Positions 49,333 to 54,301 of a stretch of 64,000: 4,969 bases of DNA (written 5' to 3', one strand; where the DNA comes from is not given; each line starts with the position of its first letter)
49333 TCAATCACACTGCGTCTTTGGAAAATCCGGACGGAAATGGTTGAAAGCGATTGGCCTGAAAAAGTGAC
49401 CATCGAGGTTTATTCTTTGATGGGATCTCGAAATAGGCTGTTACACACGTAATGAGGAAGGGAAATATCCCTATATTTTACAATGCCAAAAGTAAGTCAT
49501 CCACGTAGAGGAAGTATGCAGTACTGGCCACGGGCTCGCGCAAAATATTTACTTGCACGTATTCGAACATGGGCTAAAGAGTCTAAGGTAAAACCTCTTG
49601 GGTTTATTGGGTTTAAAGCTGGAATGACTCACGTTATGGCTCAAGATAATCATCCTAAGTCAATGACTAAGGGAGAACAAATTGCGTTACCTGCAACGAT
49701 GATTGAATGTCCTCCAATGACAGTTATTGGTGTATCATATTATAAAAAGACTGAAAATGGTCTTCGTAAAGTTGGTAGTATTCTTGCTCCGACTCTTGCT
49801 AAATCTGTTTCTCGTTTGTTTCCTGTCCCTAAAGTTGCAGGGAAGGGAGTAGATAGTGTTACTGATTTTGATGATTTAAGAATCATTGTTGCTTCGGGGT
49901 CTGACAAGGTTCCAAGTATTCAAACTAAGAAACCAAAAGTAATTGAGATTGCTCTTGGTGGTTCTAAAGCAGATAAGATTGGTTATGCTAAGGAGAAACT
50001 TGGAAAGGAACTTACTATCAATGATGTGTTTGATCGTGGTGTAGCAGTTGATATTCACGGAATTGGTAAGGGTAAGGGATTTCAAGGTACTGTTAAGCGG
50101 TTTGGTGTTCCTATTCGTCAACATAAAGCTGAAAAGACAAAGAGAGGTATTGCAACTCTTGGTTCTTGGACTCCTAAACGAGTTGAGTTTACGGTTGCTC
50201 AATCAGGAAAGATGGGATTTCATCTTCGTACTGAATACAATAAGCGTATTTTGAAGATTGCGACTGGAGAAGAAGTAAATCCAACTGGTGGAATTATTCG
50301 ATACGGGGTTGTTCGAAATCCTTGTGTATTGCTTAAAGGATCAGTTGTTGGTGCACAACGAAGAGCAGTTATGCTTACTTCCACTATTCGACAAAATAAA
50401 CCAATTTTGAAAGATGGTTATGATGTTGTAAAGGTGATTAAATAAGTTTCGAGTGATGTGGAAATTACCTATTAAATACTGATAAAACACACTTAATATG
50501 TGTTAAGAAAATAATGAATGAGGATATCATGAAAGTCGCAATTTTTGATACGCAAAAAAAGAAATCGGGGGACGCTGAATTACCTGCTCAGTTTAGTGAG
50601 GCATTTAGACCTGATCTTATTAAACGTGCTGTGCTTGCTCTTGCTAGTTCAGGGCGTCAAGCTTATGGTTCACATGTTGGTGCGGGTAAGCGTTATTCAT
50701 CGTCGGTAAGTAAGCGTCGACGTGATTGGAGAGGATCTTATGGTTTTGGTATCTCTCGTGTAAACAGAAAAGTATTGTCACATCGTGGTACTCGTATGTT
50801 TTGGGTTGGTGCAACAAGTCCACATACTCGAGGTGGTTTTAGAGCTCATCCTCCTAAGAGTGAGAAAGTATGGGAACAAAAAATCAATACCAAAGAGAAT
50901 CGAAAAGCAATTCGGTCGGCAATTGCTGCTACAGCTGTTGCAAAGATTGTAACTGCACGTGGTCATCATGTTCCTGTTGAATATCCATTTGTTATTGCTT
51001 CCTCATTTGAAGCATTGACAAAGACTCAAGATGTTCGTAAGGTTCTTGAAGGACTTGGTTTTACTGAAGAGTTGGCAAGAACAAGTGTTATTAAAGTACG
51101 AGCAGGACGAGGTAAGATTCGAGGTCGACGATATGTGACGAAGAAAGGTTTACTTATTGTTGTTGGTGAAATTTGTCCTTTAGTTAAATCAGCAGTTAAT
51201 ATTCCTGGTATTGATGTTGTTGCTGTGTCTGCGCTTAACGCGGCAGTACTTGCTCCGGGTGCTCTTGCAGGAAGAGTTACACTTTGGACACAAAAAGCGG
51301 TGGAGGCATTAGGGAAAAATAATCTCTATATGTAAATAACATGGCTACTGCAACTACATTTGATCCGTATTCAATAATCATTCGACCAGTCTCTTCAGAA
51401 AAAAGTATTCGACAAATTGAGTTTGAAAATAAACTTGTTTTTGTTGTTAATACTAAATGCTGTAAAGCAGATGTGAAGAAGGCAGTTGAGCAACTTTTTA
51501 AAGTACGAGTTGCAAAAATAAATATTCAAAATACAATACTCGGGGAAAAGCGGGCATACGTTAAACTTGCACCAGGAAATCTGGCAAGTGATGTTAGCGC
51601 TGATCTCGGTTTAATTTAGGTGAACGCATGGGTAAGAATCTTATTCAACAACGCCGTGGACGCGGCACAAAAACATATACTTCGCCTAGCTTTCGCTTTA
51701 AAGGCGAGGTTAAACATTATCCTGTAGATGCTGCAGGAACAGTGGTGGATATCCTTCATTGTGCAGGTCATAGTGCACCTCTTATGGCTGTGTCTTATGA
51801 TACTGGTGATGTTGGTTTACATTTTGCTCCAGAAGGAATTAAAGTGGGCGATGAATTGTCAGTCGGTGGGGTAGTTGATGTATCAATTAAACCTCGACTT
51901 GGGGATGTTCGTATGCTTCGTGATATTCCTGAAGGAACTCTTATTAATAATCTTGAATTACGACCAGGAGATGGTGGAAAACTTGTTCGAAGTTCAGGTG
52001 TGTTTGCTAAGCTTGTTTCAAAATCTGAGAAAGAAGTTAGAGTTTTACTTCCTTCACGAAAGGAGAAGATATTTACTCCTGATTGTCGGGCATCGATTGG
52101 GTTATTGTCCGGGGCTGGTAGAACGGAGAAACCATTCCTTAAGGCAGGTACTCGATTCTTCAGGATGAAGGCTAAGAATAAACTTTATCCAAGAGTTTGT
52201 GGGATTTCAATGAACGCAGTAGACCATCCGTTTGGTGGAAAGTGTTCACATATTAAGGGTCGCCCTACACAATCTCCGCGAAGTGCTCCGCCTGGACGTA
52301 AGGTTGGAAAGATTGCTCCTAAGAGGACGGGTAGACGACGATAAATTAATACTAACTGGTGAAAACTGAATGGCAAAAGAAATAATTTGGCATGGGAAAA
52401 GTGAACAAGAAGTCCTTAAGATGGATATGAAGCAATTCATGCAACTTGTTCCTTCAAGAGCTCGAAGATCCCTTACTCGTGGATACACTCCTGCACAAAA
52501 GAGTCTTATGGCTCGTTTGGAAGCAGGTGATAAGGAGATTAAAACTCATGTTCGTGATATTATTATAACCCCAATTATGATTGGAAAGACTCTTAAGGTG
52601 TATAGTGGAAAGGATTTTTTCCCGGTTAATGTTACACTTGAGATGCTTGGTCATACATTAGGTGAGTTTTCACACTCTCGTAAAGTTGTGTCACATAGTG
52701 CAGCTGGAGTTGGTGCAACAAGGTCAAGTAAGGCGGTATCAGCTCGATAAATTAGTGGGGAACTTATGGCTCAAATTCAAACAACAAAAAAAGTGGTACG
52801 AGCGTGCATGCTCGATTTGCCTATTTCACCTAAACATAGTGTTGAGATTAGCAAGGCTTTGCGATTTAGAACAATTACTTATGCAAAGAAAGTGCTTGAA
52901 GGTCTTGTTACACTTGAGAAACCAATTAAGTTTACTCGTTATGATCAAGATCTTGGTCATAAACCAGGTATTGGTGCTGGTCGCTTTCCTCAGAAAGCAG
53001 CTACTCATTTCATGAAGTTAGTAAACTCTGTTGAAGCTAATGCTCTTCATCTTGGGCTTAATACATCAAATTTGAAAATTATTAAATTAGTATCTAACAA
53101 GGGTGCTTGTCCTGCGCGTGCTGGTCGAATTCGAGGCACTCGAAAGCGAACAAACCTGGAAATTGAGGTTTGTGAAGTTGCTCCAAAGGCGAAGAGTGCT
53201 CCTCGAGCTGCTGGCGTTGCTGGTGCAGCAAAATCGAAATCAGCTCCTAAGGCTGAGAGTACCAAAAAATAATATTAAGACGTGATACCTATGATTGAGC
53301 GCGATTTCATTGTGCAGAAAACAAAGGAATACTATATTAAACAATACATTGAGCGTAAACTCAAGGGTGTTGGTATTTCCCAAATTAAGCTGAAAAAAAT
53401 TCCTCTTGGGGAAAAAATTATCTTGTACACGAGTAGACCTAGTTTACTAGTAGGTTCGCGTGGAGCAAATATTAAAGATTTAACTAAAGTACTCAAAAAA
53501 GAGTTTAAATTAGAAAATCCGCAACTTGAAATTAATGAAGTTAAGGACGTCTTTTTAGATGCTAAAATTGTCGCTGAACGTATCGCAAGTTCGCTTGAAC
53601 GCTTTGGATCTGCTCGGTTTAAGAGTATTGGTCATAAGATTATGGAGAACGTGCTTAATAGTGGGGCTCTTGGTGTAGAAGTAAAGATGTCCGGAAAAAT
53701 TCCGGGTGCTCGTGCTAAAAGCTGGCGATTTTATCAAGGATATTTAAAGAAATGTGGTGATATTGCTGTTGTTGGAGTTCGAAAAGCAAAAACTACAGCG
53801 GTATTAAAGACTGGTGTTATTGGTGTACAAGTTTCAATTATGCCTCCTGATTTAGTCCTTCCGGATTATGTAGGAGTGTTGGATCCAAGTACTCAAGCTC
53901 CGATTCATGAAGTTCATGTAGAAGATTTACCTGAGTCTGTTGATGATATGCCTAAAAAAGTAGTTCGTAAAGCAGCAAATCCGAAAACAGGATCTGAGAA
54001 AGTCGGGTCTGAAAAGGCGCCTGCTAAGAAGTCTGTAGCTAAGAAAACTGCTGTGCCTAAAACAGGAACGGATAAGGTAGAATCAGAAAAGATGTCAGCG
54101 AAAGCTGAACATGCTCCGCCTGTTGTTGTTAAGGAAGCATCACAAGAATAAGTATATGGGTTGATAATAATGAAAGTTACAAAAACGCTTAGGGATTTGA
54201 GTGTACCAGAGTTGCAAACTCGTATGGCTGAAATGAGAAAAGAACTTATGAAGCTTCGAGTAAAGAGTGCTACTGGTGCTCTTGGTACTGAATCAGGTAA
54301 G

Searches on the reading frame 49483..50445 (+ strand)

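Call 58: search_protein_families(library=pfam, proteins=[window:49483-50445:+], max_evalue=0.001)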
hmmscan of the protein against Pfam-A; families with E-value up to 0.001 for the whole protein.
window:49483-50445:+ (320 aa): 1 family
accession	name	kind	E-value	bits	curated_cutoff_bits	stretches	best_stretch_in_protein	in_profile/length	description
PF00297.29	Ribosomal_L3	-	1.2e-66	225.6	22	1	1-305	1-348/369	Ribosomal protein L3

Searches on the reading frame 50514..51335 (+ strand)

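Call 58: search_protein_families(library=pfam, proteins=[window:50514-51335:+], max_evalue=0.001)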
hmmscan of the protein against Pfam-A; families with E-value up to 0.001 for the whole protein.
window:50514-51335:+ (273 aa): 1 family
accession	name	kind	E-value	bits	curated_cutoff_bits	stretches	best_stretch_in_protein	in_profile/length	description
PF00573.27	Ribosomal_L4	-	7.9e-33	114.1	25.8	1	22-267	2-188/190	Ribosomal protein L4/L1 family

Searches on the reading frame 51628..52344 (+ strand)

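Call 58: search_protein_families(library=pfam, proteins=[window:51628-52344:+], max_evalue=0.001)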
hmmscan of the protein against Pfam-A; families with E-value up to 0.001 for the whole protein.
window:51628-52344:+ (238 aa): 1 family
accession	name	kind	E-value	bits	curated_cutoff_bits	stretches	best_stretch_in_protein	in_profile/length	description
PF03947.24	Ribosomal_L2_C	-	4.4e-36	124.2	33.7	1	91-214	2-120/126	Ribosomal Proteins L2, C-terminal domain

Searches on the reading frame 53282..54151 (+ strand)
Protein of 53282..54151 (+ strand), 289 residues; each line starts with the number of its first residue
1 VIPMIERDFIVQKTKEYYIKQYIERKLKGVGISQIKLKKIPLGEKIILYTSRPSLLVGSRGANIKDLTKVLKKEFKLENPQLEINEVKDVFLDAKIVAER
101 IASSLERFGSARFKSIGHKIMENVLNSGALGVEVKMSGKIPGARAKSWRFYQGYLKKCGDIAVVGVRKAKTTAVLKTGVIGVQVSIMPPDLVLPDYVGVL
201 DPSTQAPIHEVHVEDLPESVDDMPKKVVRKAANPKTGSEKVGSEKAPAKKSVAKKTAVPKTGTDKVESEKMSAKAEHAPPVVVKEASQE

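Call 58: search_protein_families(library=pfam, proteins=[window:53282-54151:+], max_evalue=0.001)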
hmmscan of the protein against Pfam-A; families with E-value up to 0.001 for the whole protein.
window:53282-54151:+ (289 aa): 2 families
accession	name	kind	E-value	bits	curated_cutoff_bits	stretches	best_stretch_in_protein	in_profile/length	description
PF00189.25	Ribosomal_S3_C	-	2e-12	47.9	34.1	1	101-186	1-83/83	Ribosomal protein S3, C-terminal domain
PF07650.23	KH_2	-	2e-10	40.7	22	1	19-88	2-74/78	KH domain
